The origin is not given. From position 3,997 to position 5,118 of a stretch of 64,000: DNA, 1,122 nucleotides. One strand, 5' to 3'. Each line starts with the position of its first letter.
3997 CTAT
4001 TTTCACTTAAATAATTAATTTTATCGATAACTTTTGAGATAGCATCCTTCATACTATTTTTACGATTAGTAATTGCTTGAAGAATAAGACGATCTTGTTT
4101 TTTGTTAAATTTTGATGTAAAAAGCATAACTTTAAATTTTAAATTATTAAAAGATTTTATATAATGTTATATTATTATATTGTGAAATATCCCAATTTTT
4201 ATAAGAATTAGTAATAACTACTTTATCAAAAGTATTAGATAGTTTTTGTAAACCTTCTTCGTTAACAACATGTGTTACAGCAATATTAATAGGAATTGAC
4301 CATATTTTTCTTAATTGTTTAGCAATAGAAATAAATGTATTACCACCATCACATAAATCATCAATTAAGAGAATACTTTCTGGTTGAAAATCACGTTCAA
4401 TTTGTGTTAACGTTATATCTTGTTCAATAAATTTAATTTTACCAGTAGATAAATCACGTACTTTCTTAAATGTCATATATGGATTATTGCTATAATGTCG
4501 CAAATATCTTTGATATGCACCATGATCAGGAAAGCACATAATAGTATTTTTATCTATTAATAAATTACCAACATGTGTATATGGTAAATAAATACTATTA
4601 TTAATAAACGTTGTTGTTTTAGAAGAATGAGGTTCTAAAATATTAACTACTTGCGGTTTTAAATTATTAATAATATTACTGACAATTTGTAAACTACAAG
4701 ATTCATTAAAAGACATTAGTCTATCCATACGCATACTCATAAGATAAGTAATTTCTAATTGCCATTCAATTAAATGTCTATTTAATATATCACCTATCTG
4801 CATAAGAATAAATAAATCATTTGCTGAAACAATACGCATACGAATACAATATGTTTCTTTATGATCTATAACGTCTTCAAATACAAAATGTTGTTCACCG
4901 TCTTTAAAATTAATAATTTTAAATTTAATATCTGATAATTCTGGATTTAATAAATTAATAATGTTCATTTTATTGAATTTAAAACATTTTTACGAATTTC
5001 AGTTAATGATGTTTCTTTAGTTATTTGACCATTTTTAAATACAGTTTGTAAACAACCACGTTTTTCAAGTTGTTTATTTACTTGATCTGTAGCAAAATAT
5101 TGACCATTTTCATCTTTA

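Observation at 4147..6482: Adjacent NAMPT-like and Prs-like genes: NAD+ salvage or NARP1-type NAD+ reconstitution (anti-defence) module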

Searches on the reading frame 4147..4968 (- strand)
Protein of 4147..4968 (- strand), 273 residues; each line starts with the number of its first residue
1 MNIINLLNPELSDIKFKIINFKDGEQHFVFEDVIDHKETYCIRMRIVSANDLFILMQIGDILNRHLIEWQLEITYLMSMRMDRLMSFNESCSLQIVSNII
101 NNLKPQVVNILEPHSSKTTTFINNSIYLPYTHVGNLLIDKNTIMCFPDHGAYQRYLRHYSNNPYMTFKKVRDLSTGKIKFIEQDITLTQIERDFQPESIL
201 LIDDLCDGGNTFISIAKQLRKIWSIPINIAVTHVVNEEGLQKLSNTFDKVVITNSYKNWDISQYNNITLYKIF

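Call 3: search_protein_families(library=pfam, proteins=[window:4147-4968:-], max_evalue=0.1)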
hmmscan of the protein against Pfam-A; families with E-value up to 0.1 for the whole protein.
window:4147-4968:- (273 aa): 5 families
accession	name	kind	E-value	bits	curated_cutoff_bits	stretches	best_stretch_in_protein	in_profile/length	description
PF24390.1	PRTase-CE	-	0.00055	20.3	27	1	179-256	91-169/253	PRTase-CE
PF00156.33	Pribosyltran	-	0.0012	18.6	26.3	1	163-252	54-141/158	Phosphoribosyl transferase domain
PF14681.12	UPRTase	-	0.002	18.1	27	1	183-253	107-178/206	Uracil phosphoribosyltransferase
PF14572.12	Pribosyl_synth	-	0.036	14.5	27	1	199-255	86-144/184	Phosphoribosyl synthetase-associated domain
PF03109.22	ABC1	-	0.039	13.5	22.9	1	132-167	194-229/244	ABC1 atypical kinase-like domain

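Call 4: search_protein_families(library=phrogs, proteins=[window:4147-4968:-], max_evalue=0.01)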
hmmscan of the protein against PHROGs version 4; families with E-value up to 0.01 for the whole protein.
window:4147-4968:- (273 aa): 3 families
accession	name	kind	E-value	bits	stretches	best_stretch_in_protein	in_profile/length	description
phrog_619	-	other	1.1e-51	176.7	1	12-258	11-264/282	ribose-phosphate pyrophosphokinase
phrog_12872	-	other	3.2e-12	46.9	1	13-214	10-222/547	nicotinamide phosphoribosyl transferase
phrog_8995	-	other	0.0062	17.4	0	194-221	78-105/148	phosphoribosyl transferase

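Call 5: search_protein_families(library=ncbifam, proteins=[window:4147-4968:-], max_evalue=0.01)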
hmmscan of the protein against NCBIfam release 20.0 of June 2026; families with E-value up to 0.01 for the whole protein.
window:4147-4968:- (273 aa): 10 families
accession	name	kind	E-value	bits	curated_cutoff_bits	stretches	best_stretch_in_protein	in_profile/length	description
TIGR01251.1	ribP_PPkin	subfamily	3.6e-19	68.8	113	1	11-272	22-290/309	ribose-phosphate diphosphokinase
NF002095.0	PRK00934.1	equivalog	9.9e-19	67.6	296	1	5-258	18-269/287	ribose-phosphate diphosphokinase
NF002320.0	PRK01259.1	subfamily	3e-11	43.3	297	1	3-267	22-288/316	ribose-phosphate diphosphokinase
NF001815.0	PRK00553.1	equivalog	1.3e-09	37.6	484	1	15-265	35-288/332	ribose-phosphate pyrophosphokinase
NF005299.0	PRK06827.1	subfamily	1.8e-09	36.8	327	1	131-254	198-323/383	phosphoribosylpyrophosphate synthetase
NF002758.0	PRK02812.1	equivalog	9.5e-08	31.6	518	1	20-267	52-303/330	ribose-phosphate pyrophosphokinase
NF002618.0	PRK02269.1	equivalog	6.7e-06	25.9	460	1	17-255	33-278/321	ribose-phosphate diphosphokinase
NF002844.0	PRK03092.1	equivalog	8.6e-06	25.2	438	1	132-270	162-299/326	ribose-phosphate diphosphokinase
NF005537.0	PRK07199.1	subfamily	8.6e-06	25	322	1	183-255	197-272/301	ribose-phosphate diphosphokinase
NF003428.0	PRK04923.1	equivalog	0.00077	18.7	536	1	18-255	35-278/319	ribose-phosphate diphosphokinase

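Call 7: search_solved_structures(query=window:4147-4968:-, max_evalue=1, show_alignments=2)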
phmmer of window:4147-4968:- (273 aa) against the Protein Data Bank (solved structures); distinct sequences matched with E-value up to 1: 8.
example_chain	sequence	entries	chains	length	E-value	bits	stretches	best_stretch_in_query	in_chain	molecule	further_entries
4twb_A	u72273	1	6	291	1.1e-09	41.4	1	21-240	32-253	Ribose-phosphate pyrophosphokinase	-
1u9y_A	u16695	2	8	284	7.9e-06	28.8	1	3-257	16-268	Ribose-phosphate pyrophosphokinase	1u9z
1dkr_A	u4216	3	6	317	0.00062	22.6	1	15-257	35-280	PHOSPHORIBOSYL PYROPHOSPHATE SYNTHETASE | PROTEIN (PHOSPHORIBOSYL PYROPHOSPHATE SYNTHETASE) | RIBOSE-PHOSPHATE PYROPHOSPHOKINASE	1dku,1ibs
5mp7_A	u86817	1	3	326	0.03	17.1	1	130-269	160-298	Ribose-phosphate pyrophosphokinase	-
6nfe_A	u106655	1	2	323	0.77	12.5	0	194-255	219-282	Ribose-phosphate pyrophosphokinase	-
8yi9_A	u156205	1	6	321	0.82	12.4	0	135-260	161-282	Isoform 2 of Ribose-phosphate pyrophosphokinase 2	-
8ypy_A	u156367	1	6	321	0.82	12.4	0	135-260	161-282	Isoform 2 of Ribose-phosphate pyrophosphokinase 2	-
7yk1_A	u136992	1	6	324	0.86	12.3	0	135-260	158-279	Ribose-phosphate pyrophosphokinase 2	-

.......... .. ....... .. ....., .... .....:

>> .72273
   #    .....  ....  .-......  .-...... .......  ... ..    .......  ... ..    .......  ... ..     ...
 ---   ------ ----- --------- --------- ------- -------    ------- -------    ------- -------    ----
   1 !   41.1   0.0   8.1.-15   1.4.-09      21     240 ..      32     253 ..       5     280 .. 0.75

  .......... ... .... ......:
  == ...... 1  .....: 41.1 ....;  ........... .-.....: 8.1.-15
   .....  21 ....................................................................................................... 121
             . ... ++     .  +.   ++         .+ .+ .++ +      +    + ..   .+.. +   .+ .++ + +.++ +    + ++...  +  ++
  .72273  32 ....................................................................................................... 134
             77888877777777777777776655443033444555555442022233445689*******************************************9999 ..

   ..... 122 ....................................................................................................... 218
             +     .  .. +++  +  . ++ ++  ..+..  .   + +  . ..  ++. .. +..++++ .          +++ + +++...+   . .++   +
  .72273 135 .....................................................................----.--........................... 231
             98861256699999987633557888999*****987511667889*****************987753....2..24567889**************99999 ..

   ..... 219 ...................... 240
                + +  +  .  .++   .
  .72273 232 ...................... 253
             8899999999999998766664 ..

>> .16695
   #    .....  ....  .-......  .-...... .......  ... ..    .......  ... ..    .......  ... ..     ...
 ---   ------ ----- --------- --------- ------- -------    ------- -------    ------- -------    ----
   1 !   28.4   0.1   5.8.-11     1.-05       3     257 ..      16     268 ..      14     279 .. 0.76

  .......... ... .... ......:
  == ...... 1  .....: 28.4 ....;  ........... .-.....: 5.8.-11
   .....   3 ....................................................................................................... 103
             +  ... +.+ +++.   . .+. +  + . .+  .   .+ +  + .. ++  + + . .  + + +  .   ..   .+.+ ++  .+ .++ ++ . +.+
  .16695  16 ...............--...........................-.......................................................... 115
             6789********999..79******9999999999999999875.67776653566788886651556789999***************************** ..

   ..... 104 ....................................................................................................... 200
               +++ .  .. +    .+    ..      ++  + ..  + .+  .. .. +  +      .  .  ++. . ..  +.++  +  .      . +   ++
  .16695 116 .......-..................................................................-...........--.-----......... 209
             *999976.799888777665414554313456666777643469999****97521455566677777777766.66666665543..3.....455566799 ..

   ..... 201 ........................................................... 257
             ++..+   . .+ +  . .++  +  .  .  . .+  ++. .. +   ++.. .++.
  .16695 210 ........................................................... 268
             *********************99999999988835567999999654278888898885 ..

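Call 14: search_dna_similar(query=window:4147-4968:-, collection=phages, mode=protein, max_rows=40)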
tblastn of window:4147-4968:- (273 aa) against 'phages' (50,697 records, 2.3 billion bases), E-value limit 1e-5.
Records with a match: 1504; places in all: 1505; records where one place covers at least 80% of the query: 723.
Best place of each record, by identity: <60% 1504.
By first word of the organism name: Staphylococcus 197; Pseudomonas 194; Escherichia 178; Vibrio 164; Salmonella 122; Mycobacterium 86; Bacillus 84; Klebsiella 75; Listeria 53; Aeromonas 41; and 40 more.
By host as written in the record: - 198; Staphylococcus aureus 82; Pseudomonas aeruginosa 54; Mycobacterium smegmatis mc2 155 49; Escherichia coli 48; Listeria monocytogenes 42; Vibrio harveyi BAA-1116 36; Klebsiella pneumoniae 34; and 375 more.
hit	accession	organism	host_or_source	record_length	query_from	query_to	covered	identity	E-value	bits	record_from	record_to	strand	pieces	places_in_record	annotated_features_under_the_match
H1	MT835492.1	Bacteriophage sp.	human fecal samples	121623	1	272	100%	43.0%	4e-53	191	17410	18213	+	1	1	record has no annotation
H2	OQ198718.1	Kolpuevirus sp. 'frurule'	Bacteroides cellulosilyticus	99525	1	260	95%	44.7%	4e-57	202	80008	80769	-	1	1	hypothetical protein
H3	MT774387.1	uncultured phage cr111_1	human feces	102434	1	259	95%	43.1%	9e-59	207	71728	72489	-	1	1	putative ribose-phosphate pyrophosphokinase | hypothetical protein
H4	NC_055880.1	uncultured phage cr111_1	human feces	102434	1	259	95%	43.1%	9e-59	207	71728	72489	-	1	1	ribose-phosphate pyrophosphokinase | phosphoheptose isomerase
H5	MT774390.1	uncultured phage cr85_1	human feces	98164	1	259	95%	42.9%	1e-55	198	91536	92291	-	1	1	putative ribose-phosphate pyrophosphokinase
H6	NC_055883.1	uncultured phage cr85_1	human feces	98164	1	259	95%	42.9%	1e-55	198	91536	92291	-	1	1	ribose-phosphate pyrophosphokinase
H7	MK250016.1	Prevotella phage Lak-A1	Prevotella sp.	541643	1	260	95%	42.5%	3e-57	202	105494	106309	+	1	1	record has no annotation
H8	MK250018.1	Prevotella phage Lak-A1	Prevotella sp.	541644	1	260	95%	42.5%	3e-57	202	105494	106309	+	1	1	record has no annotation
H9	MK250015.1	Prevotella phage Lak-A1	Prevotella sp.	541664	1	260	95%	42.5%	3e-57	202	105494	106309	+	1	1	record has no annotation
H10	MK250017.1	Prevotella phage Lak-A1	Prevotella sp.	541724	1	260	95%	42.5%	3e-57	202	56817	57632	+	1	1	record has no annotation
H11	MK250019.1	Prevotella phage Lak-A2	Prevotella sp.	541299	1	260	95%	42.5%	9e-57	201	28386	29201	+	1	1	record has no annotation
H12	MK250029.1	Prevotella phage Lak-C1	Prevotella sp.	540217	1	260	95%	42.2%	8e-57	201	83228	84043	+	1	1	record has no annotation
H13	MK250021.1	Prevotella phage Lak-B2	Prevotella sp.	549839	1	259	95%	41.4%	1e-56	201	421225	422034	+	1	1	record has no annotation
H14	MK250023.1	Prevotella phage Lak-B4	Prevotella sp.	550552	1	259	95%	41.4%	1e-56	201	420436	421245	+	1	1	record has no annotation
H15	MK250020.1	Prevotella phage Lak-B1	Prevotella sp.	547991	1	259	95%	41.4%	2e-56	200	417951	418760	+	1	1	record has no annotation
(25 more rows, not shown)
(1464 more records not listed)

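Call 26: get_annotated_region(hit=H2, flank=6000)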
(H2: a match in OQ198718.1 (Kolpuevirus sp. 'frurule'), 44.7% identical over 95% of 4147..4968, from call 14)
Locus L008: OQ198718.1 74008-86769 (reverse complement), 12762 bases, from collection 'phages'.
description: Kolpuevirus sp. 'frurule' isolate Bc03, complete genome.
organism: Kolpuevirus sp. 'frurule' (NCBI taxid 3028514)
taxonomy: Viruses; Duplodnaviria; Heunggongvirae; Uroviricota; Caudoviricetes; Crassvirales; Steigviridae; Asinivirinae; Kolpuevirus
host: Bacteroides cellulosilyticus; source: wastewater; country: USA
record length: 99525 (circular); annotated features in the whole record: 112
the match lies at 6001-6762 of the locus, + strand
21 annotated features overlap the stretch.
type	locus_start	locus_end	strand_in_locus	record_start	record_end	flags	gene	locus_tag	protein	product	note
CDS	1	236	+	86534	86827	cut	-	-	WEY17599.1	hypothetical protein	-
CDS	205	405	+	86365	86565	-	-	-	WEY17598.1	hypothetical protein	-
CDS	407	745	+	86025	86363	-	-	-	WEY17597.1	hypothetical protein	-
CDS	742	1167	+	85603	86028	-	-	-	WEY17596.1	hypothetical protein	-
CDS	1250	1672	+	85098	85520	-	-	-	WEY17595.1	hypothetical protein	-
CDS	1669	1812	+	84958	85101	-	-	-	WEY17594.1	hypothetical protein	-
CDS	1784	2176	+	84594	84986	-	-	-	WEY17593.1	hypothetical protein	-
CDS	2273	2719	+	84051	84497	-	-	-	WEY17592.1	hypothetical protein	-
CDS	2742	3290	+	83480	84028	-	-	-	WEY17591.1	hypothetical protein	-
CDS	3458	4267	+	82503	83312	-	-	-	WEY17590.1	hypothetical protein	-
CDS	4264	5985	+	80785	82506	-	-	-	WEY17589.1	hypothetical protein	-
CDS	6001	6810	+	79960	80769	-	-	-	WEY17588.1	hypothetical protein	-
CDS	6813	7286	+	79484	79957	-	-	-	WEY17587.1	hypothetical protein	-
CDS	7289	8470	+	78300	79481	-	-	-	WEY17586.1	hypothetical protein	-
CDS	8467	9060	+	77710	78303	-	-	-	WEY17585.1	replisome organizer protein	-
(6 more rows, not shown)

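Call 29: find_homologous_proteins(query=window:4147-4968:-, max_evalue=0.001)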
Query window:4147-4968:- (273 aa): 178 proteins with E <= 0.001 among 404 candidates; the best 120 are listed.
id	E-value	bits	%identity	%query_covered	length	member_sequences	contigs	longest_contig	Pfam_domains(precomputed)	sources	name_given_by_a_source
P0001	3.0e-178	609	100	100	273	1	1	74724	-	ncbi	-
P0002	7.4e-69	250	44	96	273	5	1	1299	PF00156.34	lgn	-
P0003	3.1e-65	238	47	99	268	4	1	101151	-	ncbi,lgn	-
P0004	5.9e-65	237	46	100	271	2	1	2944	PF00156.34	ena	-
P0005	2.1e-64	236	46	100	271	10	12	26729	-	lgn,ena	-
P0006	9.1e-64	234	46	100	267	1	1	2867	-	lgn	-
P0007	8.4e-63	230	47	95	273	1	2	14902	-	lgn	-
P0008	2.9e-62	229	48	94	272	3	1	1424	-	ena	-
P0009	5.6e-62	228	45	95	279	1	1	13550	PF00156.34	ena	-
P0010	6.2e-62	228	45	100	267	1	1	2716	PF00156.34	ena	-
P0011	6.7e-62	227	45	95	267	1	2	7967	-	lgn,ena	-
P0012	7.7e-62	227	43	99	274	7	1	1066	-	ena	-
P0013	8.9e-62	227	47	95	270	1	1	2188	-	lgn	-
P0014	2.1e-61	226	44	99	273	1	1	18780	-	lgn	-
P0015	6.9e-61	224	46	95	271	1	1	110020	-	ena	-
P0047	5.3e-56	208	43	95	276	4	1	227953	-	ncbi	-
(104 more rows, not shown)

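Call 31: find_encoding_contigs(protein=P0001, flank=10000, max_places=3)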
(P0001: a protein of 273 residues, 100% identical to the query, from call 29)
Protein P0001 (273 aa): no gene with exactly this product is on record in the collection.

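Call 55: search_protein_representatives(protein=window:4147-4968:-)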
Query: 273 residues. Proteins with E-value up to 0.001 (for the whole library): 5726; up to 1e-10: 2773; up to 1e-30: 116. The best 150 are listed.
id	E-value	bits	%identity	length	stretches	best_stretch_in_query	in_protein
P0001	9.6e-179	608.8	100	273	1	1-273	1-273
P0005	6.6e-65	235.6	47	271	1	2-272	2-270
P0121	1.2e-61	225.0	47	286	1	3-273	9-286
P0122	4.3e-61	223.1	46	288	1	1-264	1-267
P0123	2.0e-59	217.6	45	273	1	3-270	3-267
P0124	3.8e-58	213.5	45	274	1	1-266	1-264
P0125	1.6e-57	211.5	44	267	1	2-271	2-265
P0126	2.0e-57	211.1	46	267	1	4-257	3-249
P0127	1.1e-56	208.7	44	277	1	12-271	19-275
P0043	1.1e-56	208.7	45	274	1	4-273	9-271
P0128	5.6e-55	203.1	45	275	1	3-260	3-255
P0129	6.3e-55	202.9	43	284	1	3-261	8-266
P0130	6.3e-55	202.9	44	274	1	3-260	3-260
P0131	3.8e-54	200.4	44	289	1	2-268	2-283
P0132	4.7e-54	200.0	46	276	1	1-260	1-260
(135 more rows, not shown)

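Call 68: find_encoding_contigs(protein=P0005, flank=5000, max_places=2)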
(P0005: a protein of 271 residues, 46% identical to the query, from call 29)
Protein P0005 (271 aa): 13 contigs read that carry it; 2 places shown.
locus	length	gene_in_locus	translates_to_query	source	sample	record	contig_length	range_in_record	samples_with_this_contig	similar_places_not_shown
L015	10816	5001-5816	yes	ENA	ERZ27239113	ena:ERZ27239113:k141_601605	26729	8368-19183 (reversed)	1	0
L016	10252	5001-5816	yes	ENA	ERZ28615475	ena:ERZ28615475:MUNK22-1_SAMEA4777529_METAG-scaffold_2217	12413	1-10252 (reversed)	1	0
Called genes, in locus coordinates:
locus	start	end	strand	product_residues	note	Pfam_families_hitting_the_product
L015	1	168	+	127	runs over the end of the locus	-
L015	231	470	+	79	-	-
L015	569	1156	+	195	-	PF01832:Glucosaminidase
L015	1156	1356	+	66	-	-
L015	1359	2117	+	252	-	-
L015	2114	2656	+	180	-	PF00293:NUDIX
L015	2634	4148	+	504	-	PF18127:NAMPT_N, PF04095:NAPRTase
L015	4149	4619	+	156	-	PF08719:NADAR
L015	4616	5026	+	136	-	-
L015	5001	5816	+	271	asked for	-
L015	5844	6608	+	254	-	-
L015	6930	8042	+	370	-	PF04851:ResIII, PF13401:AAA_22 (weak), PF00271:Helicase_C (faint)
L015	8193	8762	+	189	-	PF13392:HNH_3 (weak)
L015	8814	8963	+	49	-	-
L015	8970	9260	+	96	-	-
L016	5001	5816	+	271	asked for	-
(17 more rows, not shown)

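Call 69: find_encoding_contigs(protein=P0003, flank=5000, max_places=2)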
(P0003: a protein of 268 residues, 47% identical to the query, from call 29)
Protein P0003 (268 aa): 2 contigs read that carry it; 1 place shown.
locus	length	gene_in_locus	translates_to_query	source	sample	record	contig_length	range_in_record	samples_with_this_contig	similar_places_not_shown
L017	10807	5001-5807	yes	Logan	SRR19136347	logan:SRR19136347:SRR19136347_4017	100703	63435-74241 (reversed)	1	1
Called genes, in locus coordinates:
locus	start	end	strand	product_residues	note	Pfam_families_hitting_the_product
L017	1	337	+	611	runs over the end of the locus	-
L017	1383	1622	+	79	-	-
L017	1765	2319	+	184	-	PF07463:NUMOD4, PF13392:HNH_3 (faint)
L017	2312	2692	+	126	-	-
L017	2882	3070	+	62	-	-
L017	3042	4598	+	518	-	PF18127:NAMPT_N, PF04095:NAPRTase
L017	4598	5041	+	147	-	-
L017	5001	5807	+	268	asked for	-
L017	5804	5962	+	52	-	-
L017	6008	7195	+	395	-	PF01145:Band_7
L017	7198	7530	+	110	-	-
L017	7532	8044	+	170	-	PF01832:Glucosaminidase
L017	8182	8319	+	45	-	-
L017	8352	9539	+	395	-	PF00176:SNF2-rel_dom (faint), PF00270:DEAD (weak), PF04851:ResIII, PF00271:Helicase_C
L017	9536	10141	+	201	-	-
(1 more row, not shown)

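Call 70: find_encoding_contigs(protein=P0047, flank=5000, max_places=2)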
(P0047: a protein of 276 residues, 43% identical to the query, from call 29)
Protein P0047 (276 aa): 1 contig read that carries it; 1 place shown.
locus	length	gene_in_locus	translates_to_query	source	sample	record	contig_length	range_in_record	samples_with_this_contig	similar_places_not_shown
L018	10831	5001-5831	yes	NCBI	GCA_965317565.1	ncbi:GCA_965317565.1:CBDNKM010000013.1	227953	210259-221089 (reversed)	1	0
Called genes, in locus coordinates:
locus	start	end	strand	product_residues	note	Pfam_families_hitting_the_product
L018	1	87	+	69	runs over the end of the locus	-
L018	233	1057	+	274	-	PF01145:Band_7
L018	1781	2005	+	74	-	-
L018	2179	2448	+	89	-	-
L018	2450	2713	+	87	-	-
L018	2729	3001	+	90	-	-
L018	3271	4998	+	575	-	PF18127:NAMPT_N, PF04095:NAPRTase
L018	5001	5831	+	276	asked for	-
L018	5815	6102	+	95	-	-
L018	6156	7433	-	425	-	PF00589:Phage_integrase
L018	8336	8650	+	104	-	PF00829:Ribosomal_L21p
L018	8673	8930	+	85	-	PF01016:Ribosomal_L27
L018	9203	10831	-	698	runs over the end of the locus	-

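Call 85: predict_structure(alignment_id=A2)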
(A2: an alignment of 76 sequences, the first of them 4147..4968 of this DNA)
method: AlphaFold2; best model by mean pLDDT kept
length: 273 residues; sequences in the alignment: 76
mean_pLDDT: 92.4   pTM: 0.87
mean pLDDT of the five models: 92.4, 91.0, 89.8, 89.7, 89.4
residues with pLDDT >= 90: 210; 70-90: 53; 50-70: 10; < 50: 0
segments of 3 or more residues with pLDDT < 50: none
pLDDT, mean of each block of 10 residues (from residue 1): 97 98 97 97 97 98 98 92 75 95 98 90 92 88 93 90 92 85 71 87 91 95 96 93 98 95 97 87
secondary structure, 60 per line:
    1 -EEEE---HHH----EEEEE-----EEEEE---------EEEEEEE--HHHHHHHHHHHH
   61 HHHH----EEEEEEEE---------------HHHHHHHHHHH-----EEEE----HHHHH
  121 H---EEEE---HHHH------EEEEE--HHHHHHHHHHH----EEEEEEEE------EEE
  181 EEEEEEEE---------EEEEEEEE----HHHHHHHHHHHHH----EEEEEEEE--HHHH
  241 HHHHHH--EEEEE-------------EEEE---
elements in order: E2-5 E16-20 E26-30 E40-46 H49-64 E69-76 H92-102 E108-111 H116-121 E125-128 H132-135 E142-146 H149-159 E164-171 E178-188 E198-205 H210-222 E227-234 H237-246 E249-253 E267-270
